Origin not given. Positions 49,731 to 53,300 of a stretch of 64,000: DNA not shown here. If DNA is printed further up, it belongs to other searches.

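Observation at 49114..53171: Single-polypeptide biotin carboxylase / BCCP / carboxyltransferase enzyme with NUDIX and zf-CHCC neighbours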

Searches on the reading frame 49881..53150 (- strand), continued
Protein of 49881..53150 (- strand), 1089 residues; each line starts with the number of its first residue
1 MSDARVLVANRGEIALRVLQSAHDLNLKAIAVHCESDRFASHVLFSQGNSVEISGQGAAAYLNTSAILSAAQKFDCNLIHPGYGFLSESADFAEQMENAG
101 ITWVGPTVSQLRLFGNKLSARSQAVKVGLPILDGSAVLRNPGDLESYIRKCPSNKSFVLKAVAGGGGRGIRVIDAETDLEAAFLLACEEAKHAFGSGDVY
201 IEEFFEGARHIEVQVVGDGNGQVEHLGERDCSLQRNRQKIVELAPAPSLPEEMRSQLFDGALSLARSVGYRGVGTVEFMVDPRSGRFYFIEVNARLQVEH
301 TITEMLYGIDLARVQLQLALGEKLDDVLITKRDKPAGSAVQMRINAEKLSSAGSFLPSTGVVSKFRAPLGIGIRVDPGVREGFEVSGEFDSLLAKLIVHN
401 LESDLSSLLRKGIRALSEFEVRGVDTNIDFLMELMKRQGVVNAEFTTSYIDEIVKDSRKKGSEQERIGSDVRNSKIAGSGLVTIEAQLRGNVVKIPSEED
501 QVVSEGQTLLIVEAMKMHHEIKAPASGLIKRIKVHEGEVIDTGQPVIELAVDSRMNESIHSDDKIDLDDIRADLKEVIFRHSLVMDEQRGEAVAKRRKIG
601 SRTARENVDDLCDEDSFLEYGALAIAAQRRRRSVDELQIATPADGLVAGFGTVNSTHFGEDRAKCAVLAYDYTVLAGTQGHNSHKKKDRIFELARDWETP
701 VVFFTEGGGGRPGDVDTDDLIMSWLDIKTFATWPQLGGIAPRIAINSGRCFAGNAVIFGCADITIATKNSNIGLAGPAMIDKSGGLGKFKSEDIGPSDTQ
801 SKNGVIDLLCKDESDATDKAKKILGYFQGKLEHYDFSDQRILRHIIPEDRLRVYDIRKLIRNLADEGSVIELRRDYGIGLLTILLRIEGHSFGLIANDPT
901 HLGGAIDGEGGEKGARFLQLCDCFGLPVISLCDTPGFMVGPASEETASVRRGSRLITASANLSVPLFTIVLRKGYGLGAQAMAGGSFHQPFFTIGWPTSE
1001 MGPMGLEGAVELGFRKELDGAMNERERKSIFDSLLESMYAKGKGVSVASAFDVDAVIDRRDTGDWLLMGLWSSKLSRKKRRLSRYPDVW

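Call 11: find_homologous_proteins(query=window:49881-53150:-, max_evalue=1e-50)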
Query window:49881-53150:- (1089 aa): 8000 proteins with E <= 1e-50 among 8000 candidates; the best 120 are listed.
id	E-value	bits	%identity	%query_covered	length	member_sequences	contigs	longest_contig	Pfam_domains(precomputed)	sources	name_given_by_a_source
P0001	0.0e+0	2441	100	100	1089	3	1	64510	PF01039.28,PF02786.23,PF00364.29,PF00289.29,PF25917.1,PF25997.1,PF03255.20,PF07478.19,PF02785.26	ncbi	-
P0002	0.0e+0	1738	70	100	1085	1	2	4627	PF01039.28,PF02786.23,PF00364.29,PF00289.29,PF25917.1,PF03255.20,PF02785.26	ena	-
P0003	0.0e+0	1576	64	100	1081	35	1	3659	PF01039.28,PF02786.23,PF00364.29,PF00289.29,PF02222.28,PF25917.1,PF03255.20,PF07478.19,PF02785.26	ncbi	-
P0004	0.0e+0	1248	54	98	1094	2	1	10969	PF01039.28,PF02786.23,PF00364.29,PF00289.29,PF25919.1,PF03255.20,PF02785.26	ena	-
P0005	0.0e+0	1228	52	100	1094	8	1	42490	PF01039.28,PF02786.23,PF00364.29,PF00289.29,PF03255.20,PF02785.26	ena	-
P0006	0.0e+0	1170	51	100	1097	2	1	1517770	PF25973.1,PF01039.28,PF02786.23,PF00364.29,PF00289.29,PF25919.1,PF03255.20,PF02785.26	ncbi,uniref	ncbi:carboxyl transferase domain-containing protein [Phenylobacterium sp.]|uniref:carboxyl transfera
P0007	0.0e+0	1167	51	100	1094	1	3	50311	PF25973.1,PF01039.28,PF02786.23,PF00364.29,PF00289.29,PF25919.1,PF03255.20,PF02785.26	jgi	jgi:acetyl/propionyl-CoA carboxylase alpha subunit/acetyl-CoA carboxylase carboxyltransferase compon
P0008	0.0e+0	1166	51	100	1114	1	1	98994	PF25973.1,PF01039.28,PF02786.23,PF00364.29,PF00289.29,PF02222.28,PF25919.1,PF03255.20,PF02785.26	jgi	jgi:acetyl/propionyl-CoA carboxylase alpha subunit/acetyl-CoA carboxylase carboxyltransferase compon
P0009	0.0e+0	1162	51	100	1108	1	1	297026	PF25973.1,PF01039.28,PF02786.23,PF00364.29,PF00289.29,PF03255.20,PF02785.26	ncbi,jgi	jgi:acetyl/propionyl-CoA carboxylase alpha subunit/acetyl-CoA carboxylase carboxyltransferase compon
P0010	0.0e+0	1158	49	100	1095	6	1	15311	PF01039.28,PF02786.23,PF00364.29,PF00289.29,PF03255.20,PF02785.26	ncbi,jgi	ncbi:MAG TPA: carboxyl transferase domain-containing protein [Parvibaculum sp.]|jgi:acetyl/propionyl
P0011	0.0e+0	1155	51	100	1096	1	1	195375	PF25973.1,PF01039.28,PF02786.23,PF00364.29,PF00289.29,PF02222.28,PF03255.20,PF02785.26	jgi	jgi:acetyl/propionyl-CoA carboxylase alpha subunit/acetyl-CoA carboxylase carboxyltransferase compon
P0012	0.0e+0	1155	51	100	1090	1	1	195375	PF25973.1,PF01039.28,PF02786.23,PF00364.29,PF00289.29,PF02222.28,PF03255.20,PF02785.26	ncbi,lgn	-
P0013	0.0e+0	1154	51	100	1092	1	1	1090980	PF25973.1,PF01039.28,PF02786.23,PF00364.29,PF00289.29,PF02222.28,PF25919.1,PF03255.20,PF02785.26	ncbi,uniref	ncbi:carboxyl transferase domain-containing protein [Phenylobacterium sp. VNQ135]|uniref:carboxyl tr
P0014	0.0e+0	1154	51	100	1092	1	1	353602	PF25973.1,PF01039.28,PF02786.23,PF00364.29,PF00289.29,PF02222.28,PF25919.1,PF03255.20,PF02785.26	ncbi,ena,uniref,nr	ncbi:carboxyl transferase domain-containing protein [Phenylobacterium sp.]|uniref:carboxyl transfera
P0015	0.0e+0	1152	52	98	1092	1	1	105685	PF25973.1,PF01039.28,PF02786.23,PF00364.29,PF00289.29,PF02222.28,PF25919.1,PF03255.20,PF02785.26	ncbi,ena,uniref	ncbi:carboxyl transferase domain-containing protein [Phenylobacterium sp.]|uniref:carboxyl transfera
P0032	0.0e+0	1119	48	100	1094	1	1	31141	PF25973.1,PF01039.28,PF02786.23,PF00364.29,PF00289.29,PF25917.1,PF03255.20,PF02785.26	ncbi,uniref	ncbi:carboxyl transferase domain-containing protein [Gilvimarinus sp. F26214L]|uniref:carboxyl trans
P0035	0.0e+0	1115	47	100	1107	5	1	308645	PF01039.28,PF02786.23,PF00364.29,PF00289.29,PF03255.20,PF02785.26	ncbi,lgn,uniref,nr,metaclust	ncbi:carboxyl transferase domain-containing protein [Desulfatibacillum aliphaticivorans]|uniref:carb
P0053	0.0e+0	1100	48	100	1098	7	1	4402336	PF25973.1,PF01039.28,PF02786.23,PF00364.29,PF00289.29,PF25919.1,PF03255.20,PF02785.26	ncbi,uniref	ncbi:carboxyl transferase domain-containing protein [Noviherbaspirillum sp. 1P10PC]|uniref:acetyl-Co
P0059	0.0e+0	1099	49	100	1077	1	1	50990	PF01039.28,PF02786.23,PF00364.29,PF00289.29,PF03255.20,PF02785.26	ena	-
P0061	0.0e+0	1098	47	100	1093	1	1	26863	PF01039.28,PF02786.23,PF00364.29,PF00289.29,PF02222.28,PF03255.20,PF02785.26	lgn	-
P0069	0.0e+0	1096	48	100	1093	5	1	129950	PF25973.1,PF01039.28,PF02786.23,PF00364.29,PF00289.29,PF03255.20,PF02785.26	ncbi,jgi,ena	jgi:acetyl/propionyl-CoA carboxylase alpha subunit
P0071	0.0e+0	1096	47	100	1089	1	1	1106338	PF01039.28,PF02786.23,PF00364.29,PF00289.29,PF03255.20,PF02785.26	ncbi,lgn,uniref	ncbi:carboxyl transferase domain-containing protein [Tepidicaulis sp. LMO-SS28]|uniref:acetyl-CoA ca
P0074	0.0e+0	1094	47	100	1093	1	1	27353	PF25973.1,PF01039.28,PF02786.23,PF00364.29,PF00289.29,PF02222.28,PF03255.20,PF02785.26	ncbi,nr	ncbi:MAG: carboxyl transferase domain-containing protein [Caulobacteraceae bacterium]|nr:carboxyl tr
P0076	0.0e+0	1093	46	100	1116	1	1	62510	PF25973.1,PF25984.1,PF01039.28,PF02786.23,PF00364.29,PF00289.29,PF25917.1,PF03255.20,PF02785.26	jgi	jgi:acetyl/propionyl-CoA carboxylase alpha subunit/acetyl-CoA carboxylase carboxyltransferase compon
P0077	0.0e+0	1093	47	100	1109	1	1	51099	PF25973.1,PF01039.28,PF02786.23,PF00364.29,PF00289.29,PF02222.28,PF25919.1,PF03255.20,PF02785.26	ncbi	-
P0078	0.0e+0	1093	46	98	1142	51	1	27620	PF25973.1,PF01039.28,PF02786.23,PF00364.29,PF00289.29,PF25917.1,PF03255.20,PF02785.26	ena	-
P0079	0.0e+0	1093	47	98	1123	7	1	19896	PF25973.1,PF25984.1,PF01039.28,PF02786.23,PF00364.29,PF00289.29,PF25919.1,PF25917.1,PF03255.20,PF02785.26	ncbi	ncbi:MAG: carboxyl transferase domain-containing protein [Myxococcota bacterium]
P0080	0.0e+0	1093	47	100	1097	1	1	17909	PF25973.1,PF01039.28,PF02786.23,PF00364.29,PF00289.29,PF03255.20,PF02785.26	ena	-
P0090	0.0e+0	1089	48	100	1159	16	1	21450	PF01039.28,PF02786.23,PF00364.29,PF00289.29,PF02222.28,PF25919.1,PF03255.20,PF02785.26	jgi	-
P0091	0.0e+0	1089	45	100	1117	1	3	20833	PF01039.28,PF02786.23,PF00364.29,PF00289.29,PF02222.28,PF03255.20,PF07478.19,PF02785.26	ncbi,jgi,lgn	ncbi:MAG: acetyl/propionyl-CoA carboxylase alpha subunit [Limisphaerales bacterium]|jgi:acetyl/propi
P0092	0.0e+0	1089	47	100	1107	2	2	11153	PF25973.1,PF01039.28,PF02786.23,PF00364.29,PF00289.29,PF25919.1,PF25917.1,PF03255.20,PF02785.26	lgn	-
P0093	0.0e+0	1089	47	98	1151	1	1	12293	PF01039.28,PF02786.23,PF00364.29,PF00289.29,PF25919.1,PF25917.1,PF03255.20,PF02785.26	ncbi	-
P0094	0.0e+0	1089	46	100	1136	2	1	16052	PF25973.1,PF25984.1,PF01039.28,PF02786.23,PF00364.29,PF00289.29,PF25917.1,PF03255.20,PF02785.26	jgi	-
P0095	0.0e+0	1089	46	99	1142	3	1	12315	PF25973.1,PF01039.28,PF02786.23,PF00364.29,PF00289.29,PF25917.1,PF03255.20,PF02785.26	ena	-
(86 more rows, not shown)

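Call 12: find_related_loci(query=window:49881-53150:-, collection=genome_contigs, flank=6000)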
Query window:49881-53150:- (1089 aa) in genome_contigs; peptide patterns used: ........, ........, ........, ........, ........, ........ (x = any residue, [..] = any of these).
73 stretches matched a pattern; 17 encode a relative of the query (tblastn E <= 1e-3); 17 distinct loci.
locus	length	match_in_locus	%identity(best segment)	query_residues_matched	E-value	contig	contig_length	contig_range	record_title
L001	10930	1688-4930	64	1-1089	0e+0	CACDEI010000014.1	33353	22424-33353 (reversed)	uncultured proteobacterium isolate AG-365-F14 genome assembly, contig: AG-365-F14_NODE_14, whole genome shotgun sequence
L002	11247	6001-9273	55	5-1089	0e+0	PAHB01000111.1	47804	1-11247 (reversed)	MAG: Proteobacteria bacterium isolate MED768 143059, whole genome shotgun sequence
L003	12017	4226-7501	56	1-1089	0e+0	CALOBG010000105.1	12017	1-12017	MAG: uncultured Gammaproteobacteria bacterium isolate LOGT_bin.0044 genome assembly, contig: contig_92116, whole genome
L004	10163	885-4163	58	1-1089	0e+0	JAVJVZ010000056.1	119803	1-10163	MAG: Gammaproteobacteria bacterium isolate C2-GNP5-20 k141_40897, whole genome shotgun sequence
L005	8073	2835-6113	47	5-1089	0e+0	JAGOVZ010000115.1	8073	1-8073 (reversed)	MAG: Ottowia sp. isolate Gw_Inlet_bin_108 Gw_Inlet_15808_length_8073_cov_35.232192, whole genome shotgun sequence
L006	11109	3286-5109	67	479-1089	0e+0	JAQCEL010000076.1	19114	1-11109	MAG: Proteobacteria bacterium isolate casp40-mb.114 NODE_6874_length_19114_cov_0.066632, whole genome shotgun sequence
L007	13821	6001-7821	67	480-1089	0e+0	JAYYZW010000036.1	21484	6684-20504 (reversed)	MAG: Pseudomonadota bacterium isolate XB_MAG1169 DB_MAG1169_0036, whole genome shotgun sequence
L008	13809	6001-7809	66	484-1089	0e+0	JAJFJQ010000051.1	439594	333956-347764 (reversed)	MAG: Gammaproteobacteria bacterium isolate OFTM106 OFTM106_50, whole genome shotgun sequence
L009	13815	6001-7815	67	482-1089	0e+0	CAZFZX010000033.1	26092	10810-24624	MAG TPA_asm: uncultured Enterobacteriaceae bacterium isolate SRP308112_co1_420 genome assembly, contig: NODE_2612_length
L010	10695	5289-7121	64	469-1089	0e+0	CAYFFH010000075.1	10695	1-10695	MAG TPA_asm: uncultured Enterobacteriaceae bacterium isolate ERP001736_co3_459 genome assembly, contig: NODE_3664_length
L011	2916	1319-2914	67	468-1007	0e+0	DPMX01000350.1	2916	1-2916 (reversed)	MAG TPA_asm: Gammaproteobacteria bacterium isolate UBA11873 contig_215552, whole genome shotgun sequence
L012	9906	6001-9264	46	5-1081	0e+0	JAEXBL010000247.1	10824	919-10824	MAG: Proteobacteria bacterium isolate OH_SFB_70 k127_232123, whole genome shotgun sequence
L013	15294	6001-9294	45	1-1089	0e+0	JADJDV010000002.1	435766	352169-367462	MAG: Burkholderiales bacterium isolate Aved_18-Q3-R54-62_MAXAC.293 tig00001935-10-4354320, whole genome shotgun sequence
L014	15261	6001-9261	45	5-1081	7e-149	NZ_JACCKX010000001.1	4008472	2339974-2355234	Ottowia beijingensis strain GCS-AN-3 tig00000001, whole genome shotgun sequence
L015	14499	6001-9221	34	5-1062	3e-68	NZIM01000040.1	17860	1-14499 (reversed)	MAG: Legionellales bacterium isolate MED607 MHASMcontig_857164, whole genome shotgun sequence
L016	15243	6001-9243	63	1-1089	0e+0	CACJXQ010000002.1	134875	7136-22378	MAG: uncultured proteobacterium isolate AG-453-E14 genome assembly, contig: AG-453-E14_NODE_2, whole genome shotgun sequ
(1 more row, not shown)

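Call 14: find_encoding_contigs(protein=P0001, flank=3000, max_places=3)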
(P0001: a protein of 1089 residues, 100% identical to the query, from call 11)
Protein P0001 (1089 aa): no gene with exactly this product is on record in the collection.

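Call 17: search_protein_families(library=pfam, proteins=[L008:5983-7812:+, L008:5106-5969:+, L008:3589-5052:-, L008:7995-8882:+, L008:8927-9397:+, L008:9424-10275:+, L008:10366-11475:+, L004:4324-5331:+, L004:5412-5996:+, L004:7421-7960:+])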
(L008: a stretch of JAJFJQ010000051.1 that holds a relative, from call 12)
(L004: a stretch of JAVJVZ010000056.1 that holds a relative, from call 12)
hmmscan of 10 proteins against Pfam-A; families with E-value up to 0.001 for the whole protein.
L008:5983-7812:+ (609 aa): 4 families
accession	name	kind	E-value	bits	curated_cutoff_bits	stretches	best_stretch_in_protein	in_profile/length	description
PF01039.27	Carboxyl_trans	-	1.7e-75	255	22.3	1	120-593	3-476/493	Carboxyl transferase domain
PF00364.28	Biotin_lipoyl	-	8.4e-14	51.6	22.1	1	6-72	2-73/73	Biotin-requiring enzyme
PF03255.19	ACCA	-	6.6e-08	32.5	23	1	431-507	131-207/310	Acetyl co-enzyme A carboxylase carboxyltransferase-like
PF13533.13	Biotin_lipoyl_2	-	0.00043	20.5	29.8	0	44-73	3-32/32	Biotin-lipoyl like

L008:5106-5969:+ (287 aa): 1 family
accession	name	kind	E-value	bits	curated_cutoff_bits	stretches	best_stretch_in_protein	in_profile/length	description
PF00857.26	Isochorismatase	-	2.3e-39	135.7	27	1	80-277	1-174/175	Isochorismatase domain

L008:3589-5052:- (487 aa): 1 family
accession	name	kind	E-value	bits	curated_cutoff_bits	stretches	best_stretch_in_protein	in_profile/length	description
PF01425.27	Amidase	-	8.2e-83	279.3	27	1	41-467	1-444/445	Amidase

L008:7995-8882:+ (295 aa): 2 families
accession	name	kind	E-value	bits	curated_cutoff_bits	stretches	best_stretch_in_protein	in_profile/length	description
PF01522.26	Polysacc_deac_1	-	2.4e-13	50.5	23.1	1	41-144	20-123/124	Polysaccharide deacetylase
PF10096.14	DUF2334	-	2.8e-05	24.3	26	1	73-237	60-190/203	Uncharacterized protein conserved in bacteria (DUF2334)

L008:8927-9397:+ (156 aa): 1 family
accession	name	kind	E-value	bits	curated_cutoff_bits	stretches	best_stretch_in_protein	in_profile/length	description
PF01957.25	NfeD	-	2.9e-07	31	29.1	1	88-149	2-57/57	NfeD-like C-terminal, partner-binding domain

L008:9424-10275:+ (283 aa): 2 families
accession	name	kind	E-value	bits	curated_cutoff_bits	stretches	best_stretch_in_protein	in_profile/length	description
PF01145.31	Band_7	-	4.2e-37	128.3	23.6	1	25-195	2-175/176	SPFH domain / Band 7 family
PF13421.11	Band_7_1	-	0.00059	20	24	0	85-180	111-208/211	SPFH domain-Band 7 family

L008:10366-11475:+ (369 aa): 1 family
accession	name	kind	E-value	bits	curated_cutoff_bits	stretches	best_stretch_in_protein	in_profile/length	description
PF00296.26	Bac_luciferase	-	4.5e-58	197.5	27.9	1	1-313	1-309/314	Luciferase-like monooxygenase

L004:4324-5331:+ (335 aa): 3 families
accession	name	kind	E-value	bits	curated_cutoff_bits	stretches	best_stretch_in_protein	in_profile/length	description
PF13581.12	HATPase_c_2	-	5.2e-09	36.6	27.4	1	179-296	31-125/127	Histidine kinase-like ATPase domain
PF00072.30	Response_reg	-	7.1e-05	23.4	30.2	1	10-123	1-110/111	Response regulator receiver domain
PF02518.31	HATPase_c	-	0.0004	21.2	26.4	0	179-281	5-84/111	Histidine kinase-, DNA gyrase B-, and HSP90-like ATPase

L004:5412-5996:+ (194 aa): 4 families
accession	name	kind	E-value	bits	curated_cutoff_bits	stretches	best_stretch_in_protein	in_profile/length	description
PF00072.30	Response_reg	-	2e-20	73.5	30.2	1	74-186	1-110/111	Response regulator receiver domain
PF12728.13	HTH_17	-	1.6e-13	51.1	27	1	10-59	2-50/51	Helix-turn-helix domain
PF00376.29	MerR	-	1.4e-09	38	28.2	1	14-47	4-38/38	MerR family regulatory protein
PF13411.12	MerR_1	-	1.9e-07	31.5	21.6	1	13-57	4-48/69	MerR HTH family regulatory protein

L004:7421-7960:+ (179 aa): 1 family
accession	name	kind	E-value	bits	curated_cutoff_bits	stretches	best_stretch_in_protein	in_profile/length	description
PF01985.26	CRS1_YhbY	-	1.6e-21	76.8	27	1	84-167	1-84/84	CRS1 / YhbY (CRM) domain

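Call 31: find_encoding_contigs(protein=P0005, flank=5000, max_places=2)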
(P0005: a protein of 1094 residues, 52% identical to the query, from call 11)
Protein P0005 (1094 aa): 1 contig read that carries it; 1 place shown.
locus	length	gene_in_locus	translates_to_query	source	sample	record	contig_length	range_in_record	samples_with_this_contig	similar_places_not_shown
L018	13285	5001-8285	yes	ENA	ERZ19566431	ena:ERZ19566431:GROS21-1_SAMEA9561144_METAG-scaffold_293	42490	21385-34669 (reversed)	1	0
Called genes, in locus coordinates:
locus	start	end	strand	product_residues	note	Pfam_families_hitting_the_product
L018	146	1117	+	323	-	PF01545:Cation_efflux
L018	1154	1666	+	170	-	PF04248:NTP_transf_9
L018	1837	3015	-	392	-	PF02515:CoA_transf_3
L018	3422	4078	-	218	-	PF02627:CMD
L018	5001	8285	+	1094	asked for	PF00289:Biotin_carb_N, PF02786:CPSase_L_D2, PF02785:Biotin_carb_C, PF00364:Biotin_lipoyl, PF01039:Carboxyl_trans, PF03255:ACCA (weak)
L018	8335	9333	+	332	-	PF08240:ADH_N, PF00107:ADH_zinc_N, PF13602:ADH_zinc_N_2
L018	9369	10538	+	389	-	PF02771:Acyl-CoA_dh_N, PF02770:Acyl-CoA_dh_M, PF00441:Acyl-CoA_dh_1, PF08028:Acyl-CoA_dh_2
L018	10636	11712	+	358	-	PF19315:MC_hydratase (weak), PF01575:MaoC_dehydratas (faint), PF19315:MC_hydratase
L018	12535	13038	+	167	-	PF10986:ZrgA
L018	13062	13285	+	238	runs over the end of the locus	PF00005:ABC_tran, PF13304:AAA_21 (faint)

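Call 32: find_encoding_contigs(protein=P0032, flank=5000, max_places=2)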
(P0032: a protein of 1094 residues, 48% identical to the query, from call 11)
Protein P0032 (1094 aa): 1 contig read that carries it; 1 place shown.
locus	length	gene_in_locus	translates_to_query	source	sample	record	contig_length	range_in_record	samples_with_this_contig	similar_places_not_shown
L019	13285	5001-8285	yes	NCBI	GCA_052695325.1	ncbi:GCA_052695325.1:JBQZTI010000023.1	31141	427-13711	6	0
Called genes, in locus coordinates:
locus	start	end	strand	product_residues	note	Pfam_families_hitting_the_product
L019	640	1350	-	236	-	PF05036:SPOR (weak)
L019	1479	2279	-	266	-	PF03309:Pan_kinase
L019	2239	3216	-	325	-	PF08279:HTH_11, PF16917:BPL_LplA_LipB_2 (faint), PF03099:BPL_LplA_LipB, PF02237:BPL_C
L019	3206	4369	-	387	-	PF01168:Ala_racemase_N, PF00842:Ala_racemase_C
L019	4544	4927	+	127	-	-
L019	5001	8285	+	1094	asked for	PF00289:Biotin_carb_N, PF02786:CPSase_L_D2, PF02785:Biotin_carb_C, PF00364:Biotin_lipoyl, PF25917:BSH_RND (faint), PF25973:BSH_CzcB (faint), PF01039:Carboxyl_trans, PF03255:ACCA (weak)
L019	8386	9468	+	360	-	PF00116:COX2, PF00034:Cytochrom_C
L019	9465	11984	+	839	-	PF00115:COX1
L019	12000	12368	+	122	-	-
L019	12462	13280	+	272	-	PF00497:SBP_bac_3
